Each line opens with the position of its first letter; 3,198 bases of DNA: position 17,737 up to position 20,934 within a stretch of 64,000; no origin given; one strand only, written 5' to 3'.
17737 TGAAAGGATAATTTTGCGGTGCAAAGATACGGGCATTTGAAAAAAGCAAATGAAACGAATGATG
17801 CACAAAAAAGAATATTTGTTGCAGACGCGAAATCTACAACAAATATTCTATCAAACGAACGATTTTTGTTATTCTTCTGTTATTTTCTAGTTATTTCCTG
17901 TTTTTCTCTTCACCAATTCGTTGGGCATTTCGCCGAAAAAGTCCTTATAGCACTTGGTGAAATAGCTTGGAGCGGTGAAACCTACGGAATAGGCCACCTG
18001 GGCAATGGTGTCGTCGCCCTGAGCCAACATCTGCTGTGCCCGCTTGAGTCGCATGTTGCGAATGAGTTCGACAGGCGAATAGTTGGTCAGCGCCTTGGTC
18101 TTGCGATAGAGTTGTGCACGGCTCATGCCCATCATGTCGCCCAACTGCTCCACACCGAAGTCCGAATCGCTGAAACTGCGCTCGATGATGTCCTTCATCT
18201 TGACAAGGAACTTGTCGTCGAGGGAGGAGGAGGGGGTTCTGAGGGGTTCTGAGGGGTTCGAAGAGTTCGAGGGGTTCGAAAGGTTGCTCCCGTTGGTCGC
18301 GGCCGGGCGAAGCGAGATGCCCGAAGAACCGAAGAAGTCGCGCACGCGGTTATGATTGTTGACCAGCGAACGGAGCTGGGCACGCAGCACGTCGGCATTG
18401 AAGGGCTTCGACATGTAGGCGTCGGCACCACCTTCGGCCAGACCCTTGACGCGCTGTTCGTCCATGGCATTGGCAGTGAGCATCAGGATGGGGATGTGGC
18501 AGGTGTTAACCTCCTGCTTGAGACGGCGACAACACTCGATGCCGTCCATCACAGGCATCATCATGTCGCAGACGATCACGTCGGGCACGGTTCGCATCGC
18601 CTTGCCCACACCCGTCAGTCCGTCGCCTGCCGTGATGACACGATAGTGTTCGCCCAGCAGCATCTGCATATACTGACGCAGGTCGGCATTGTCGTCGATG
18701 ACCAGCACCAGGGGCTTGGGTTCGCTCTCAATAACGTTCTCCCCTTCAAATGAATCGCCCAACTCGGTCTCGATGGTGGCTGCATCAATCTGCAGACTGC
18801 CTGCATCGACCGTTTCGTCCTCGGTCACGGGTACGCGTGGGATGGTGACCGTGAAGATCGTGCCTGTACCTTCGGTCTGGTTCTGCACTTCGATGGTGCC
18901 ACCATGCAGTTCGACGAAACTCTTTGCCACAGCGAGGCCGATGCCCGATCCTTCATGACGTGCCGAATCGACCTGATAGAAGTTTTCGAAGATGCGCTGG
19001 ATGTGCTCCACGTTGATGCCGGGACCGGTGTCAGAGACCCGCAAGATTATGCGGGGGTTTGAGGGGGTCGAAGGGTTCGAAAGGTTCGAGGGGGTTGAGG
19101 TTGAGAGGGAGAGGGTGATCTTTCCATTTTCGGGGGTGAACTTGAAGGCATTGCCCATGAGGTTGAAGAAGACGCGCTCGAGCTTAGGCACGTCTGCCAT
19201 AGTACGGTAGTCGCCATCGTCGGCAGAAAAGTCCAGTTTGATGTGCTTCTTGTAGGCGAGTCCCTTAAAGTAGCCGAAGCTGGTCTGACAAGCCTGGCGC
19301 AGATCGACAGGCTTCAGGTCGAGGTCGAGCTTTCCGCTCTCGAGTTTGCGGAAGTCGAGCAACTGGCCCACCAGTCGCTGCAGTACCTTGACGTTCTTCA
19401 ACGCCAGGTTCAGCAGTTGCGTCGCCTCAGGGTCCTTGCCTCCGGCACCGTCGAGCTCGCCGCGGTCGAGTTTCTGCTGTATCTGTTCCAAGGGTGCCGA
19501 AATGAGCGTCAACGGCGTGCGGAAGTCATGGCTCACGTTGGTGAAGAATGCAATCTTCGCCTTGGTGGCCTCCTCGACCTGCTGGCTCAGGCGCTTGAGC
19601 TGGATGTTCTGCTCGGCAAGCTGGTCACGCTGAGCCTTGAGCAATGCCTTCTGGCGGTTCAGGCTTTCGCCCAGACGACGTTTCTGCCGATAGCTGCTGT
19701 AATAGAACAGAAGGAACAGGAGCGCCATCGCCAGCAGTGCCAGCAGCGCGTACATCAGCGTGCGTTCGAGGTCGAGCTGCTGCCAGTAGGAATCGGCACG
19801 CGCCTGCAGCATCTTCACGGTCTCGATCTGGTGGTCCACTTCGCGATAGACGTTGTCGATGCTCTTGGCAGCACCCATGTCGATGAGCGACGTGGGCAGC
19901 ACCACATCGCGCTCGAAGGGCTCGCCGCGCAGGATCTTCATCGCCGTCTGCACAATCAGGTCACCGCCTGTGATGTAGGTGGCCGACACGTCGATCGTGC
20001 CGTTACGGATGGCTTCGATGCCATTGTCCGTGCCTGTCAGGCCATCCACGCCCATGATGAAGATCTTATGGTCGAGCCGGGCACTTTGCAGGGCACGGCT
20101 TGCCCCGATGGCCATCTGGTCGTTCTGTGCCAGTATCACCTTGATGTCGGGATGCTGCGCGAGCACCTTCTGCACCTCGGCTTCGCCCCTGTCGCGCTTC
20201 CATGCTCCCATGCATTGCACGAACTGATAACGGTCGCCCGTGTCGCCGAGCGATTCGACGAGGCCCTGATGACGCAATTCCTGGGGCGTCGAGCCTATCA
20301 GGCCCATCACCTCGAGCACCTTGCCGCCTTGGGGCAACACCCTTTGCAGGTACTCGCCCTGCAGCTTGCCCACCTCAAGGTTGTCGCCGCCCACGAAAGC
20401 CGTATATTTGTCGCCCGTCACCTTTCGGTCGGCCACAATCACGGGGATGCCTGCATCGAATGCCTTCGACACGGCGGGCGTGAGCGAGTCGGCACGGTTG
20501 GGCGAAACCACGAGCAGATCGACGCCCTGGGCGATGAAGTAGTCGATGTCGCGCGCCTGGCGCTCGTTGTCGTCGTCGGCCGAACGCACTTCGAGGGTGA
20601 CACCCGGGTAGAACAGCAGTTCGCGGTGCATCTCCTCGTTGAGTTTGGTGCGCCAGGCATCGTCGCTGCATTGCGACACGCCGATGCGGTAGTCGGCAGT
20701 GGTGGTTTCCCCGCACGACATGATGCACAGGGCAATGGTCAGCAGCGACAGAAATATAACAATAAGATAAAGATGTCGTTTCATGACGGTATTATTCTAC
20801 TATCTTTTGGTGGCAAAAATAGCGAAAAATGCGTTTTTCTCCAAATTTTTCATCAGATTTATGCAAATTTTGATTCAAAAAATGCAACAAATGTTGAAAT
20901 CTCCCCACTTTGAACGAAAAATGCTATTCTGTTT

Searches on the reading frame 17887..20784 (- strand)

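Call 64: search_protein_families(library=pfam, proteins=[window:17887-20784:-])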
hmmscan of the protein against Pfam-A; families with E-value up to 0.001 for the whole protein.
window:17887-20784:- (965 aa): 7 families
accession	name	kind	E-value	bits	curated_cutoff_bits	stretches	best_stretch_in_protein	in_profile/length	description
PF13407.12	Peripla_BP_4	-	4.4e-46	157.9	35.1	1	40-288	8-257/258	Periplasmic binding protein domain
PF02518.31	HATPase_c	-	7.2e-26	91.3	26.4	1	531-650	2-109/111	Histidine kinase-, DNA gyrase B-, and HSP90-like ATPase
PF00072.30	Response_reg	-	4.8e-23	81.9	30.2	1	693-804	1-110/111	Response regulator receiver domain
PF12833.13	HTH_18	-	5.6e-21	75.1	33.6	1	883-959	3-79/80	Helix-turn-helix domain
PF00532.27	Peripla_BP_1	-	1.3e-11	45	22.2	1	42-249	13-226/281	Periplasmic binding proteins and sugar binding domain of LacI family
PF00512.31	HisKA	-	1.3e-11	44.8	26.9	1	410-484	2-66/66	His Kinase A (phospho-acceptor) domain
PF00165.29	HTH_AraC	-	6.5e-09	36.1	26.6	0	922-955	6-38/42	Bacterial regulatory helix-turn-helix proteins, AraC family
